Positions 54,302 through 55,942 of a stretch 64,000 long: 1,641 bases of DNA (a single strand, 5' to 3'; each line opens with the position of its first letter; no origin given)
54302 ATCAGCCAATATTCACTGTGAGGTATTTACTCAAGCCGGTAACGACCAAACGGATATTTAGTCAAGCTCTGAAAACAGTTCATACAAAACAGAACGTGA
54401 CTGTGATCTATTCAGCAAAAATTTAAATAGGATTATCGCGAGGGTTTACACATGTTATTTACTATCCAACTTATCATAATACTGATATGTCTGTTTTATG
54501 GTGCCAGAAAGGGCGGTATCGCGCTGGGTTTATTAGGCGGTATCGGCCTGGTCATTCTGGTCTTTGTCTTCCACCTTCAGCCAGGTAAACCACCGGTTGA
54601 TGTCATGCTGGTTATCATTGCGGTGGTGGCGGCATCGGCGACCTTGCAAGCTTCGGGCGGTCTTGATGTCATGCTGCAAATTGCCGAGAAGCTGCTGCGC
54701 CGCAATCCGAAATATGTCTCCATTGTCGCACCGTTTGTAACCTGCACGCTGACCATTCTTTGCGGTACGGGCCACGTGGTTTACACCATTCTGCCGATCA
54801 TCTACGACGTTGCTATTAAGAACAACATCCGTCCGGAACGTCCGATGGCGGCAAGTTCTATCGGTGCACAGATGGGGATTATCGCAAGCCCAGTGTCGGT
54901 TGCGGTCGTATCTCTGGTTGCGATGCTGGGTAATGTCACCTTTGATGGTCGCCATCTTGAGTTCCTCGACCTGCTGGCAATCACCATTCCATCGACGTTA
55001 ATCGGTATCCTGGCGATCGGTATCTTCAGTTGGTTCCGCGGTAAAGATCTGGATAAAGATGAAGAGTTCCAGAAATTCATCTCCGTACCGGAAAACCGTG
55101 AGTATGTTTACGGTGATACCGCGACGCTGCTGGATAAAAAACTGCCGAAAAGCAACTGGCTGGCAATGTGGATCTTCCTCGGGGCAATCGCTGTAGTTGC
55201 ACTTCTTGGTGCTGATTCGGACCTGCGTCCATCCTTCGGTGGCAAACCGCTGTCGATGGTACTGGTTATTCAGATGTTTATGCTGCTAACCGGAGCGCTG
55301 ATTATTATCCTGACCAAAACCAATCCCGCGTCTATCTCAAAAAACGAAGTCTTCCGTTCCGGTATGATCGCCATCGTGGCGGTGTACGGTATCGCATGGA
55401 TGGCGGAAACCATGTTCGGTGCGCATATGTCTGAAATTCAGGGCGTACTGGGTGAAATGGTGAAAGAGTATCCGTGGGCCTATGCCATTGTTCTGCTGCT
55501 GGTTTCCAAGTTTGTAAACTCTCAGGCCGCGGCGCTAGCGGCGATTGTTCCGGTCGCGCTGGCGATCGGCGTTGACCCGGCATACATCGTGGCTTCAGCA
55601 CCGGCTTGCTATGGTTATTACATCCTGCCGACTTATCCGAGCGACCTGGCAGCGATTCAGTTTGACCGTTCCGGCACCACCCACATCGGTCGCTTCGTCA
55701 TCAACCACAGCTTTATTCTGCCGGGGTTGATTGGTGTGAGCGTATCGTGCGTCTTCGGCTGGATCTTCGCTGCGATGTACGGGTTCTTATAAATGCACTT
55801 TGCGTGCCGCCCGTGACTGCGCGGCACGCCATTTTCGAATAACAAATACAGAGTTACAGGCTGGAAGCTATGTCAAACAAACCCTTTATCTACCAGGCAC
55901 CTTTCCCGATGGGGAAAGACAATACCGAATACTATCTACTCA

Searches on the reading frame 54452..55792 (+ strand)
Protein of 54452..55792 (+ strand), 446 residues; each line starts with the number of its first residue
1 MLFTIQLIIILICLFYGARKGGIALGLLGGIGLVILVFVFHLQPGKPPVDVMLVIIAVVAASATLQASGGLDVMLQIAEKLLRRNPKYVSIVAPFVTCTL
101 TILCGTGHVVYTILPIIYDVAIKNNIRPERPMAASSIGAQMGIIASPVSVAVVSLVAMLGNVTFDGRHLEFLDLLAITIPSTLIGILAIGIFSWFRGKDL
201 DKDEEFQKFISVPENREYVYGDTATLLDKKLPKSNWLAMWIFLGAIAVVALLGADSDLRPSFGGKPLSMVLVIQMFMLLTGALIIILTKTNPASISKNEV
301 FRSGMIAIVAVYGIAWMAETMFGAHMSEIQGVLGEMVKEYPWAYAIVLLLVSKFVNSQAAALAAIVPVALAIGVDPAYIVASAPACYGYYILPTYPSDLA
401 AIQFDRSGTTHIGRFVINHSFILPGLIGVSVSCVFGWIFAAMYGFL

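Call 12: find_related_loci(query=window:54452-55789:+, collection=genome_contigs, flank=3000)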
Query window:54452-55789:+ (446 aa) in genome_contigs; peptide patterns used: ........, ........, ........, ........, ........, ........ (x = any residue, [..] = any of these).
480 stretches matched a pattern; 441 encode a relative of the query (tblastn E <= 1e-3); the best 80 are kept; 80 distinct loci.
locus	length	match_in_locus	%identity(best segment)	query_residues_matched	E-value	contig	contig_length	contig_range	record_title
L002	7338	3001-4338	100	1-446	0e+0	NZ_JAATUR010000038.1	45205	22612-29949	Escherichia coli strain SCPM-O-B-8794 38length=45205, whole genome shotgun sequence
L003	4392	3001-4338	100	1-446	0e+0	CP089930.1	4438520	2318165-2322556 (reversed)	Escherichia coli strain E69 chromosome, complete genome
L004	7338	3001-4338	100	1-446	0e+0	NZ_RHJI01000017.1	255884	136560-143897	Escherichia sp. E1V33 1V33_17_consensus, whole genome shotgun sequence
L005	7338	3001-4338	99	1-446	0e+0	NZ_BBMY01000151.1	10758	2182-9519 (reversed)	Escherichia albertii NBRC 107761 = DSM 17582 strain NBRC 107761, whole genome shotgun sequence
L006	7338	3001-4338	98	1-446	0e+0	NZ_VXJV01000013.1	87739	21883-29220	Salmonella enterica subsp. diarizonae strain CCUG 30040T contig_0000013, whole genome shotgun sequence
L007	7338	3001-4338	98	1-446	0e+0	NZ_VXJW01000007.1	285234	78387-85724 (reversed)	Salmonella enterica subsp. arizonae strain CCUG 6322T contig_0000007, whole genome shotgun sequence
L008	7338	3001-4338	97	1-446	0e+0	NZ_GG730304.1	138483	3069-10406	Citrobacter youngae ATCC 29220 Scfld5, whole genome shotgun sequence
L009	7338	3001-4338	97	1-446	0e+0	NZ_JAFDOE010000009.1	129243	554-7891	Citrobacter sp. FP75 contig9, whole genome shotgun sequence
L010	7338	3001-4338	97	1-446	0e+0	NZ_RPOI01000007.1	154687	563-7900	Citrobacter youngae strain CCUG 30791 citrobacter_youngae_CCUG30791T_0000007, whole genome shotgun sequence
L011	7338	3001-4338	97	1-446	0e+0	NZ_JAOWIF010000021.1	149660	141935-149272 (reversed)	Citrobacter sp. Cu233 171, whole genome shotgun sequence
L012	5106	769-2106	97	1-446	0e+0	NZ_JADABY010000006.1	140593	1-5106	Citrobacter sp. Res13-Sevr-PEB04-36 seq_tig6, whole genome shotgun sequence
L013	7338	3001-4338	96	1-446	0e+0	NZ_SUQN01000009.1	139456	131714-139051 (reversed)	Citrobacter gillenii strain UMG736 UMG736_9, whole genome shotgun sequence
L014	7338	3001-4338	96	1-446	0e+0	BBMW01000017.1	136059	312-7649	Citrobacter werkmanii NBRC 105721 DNA, contig: CIWKM17, whole genome shotgun sequence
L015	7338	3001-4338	96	1-446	0e+0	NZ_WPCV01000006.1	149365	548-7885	Citrobacter sp. On2M On2M_6, whole genome shotgun sequence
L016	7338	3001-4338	96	1-446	0e+0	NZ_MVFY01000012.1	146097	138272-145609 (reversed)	Citrobacter portucalensis strain A60 A60_S7_L001_NODE_12_length_146097_cov_21.5989, whole genome shotgun sequence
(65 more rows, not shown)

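Call 62: search_protein_families(library=ncbifam, proteins=[window:54452-55792:+], max_evalue=1e-20)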
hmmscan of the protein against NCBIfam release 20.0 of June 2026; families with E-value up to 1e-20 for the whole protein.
window:54452-55792:+ (446 aa): 3 families
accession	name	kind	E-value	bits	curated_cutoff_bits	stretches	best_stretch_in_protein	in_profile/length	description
NF009136.0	PRK12489.1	subfamily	3.9e-229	760.8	396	1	3-443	2-443/444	anaerobic C4-dicarboxylate transporter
TIGR00770.1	Dcu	subfamily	7.6e-203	674.3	331.35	1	6-443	1-429/430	anaerobic C4-dicarboxylate transporter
NF006927.0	PRK09412.1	subfamily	2.2e-143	478.3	369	1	3-442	2-431/433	anaerobic C4-dicarboxylate transporter family protein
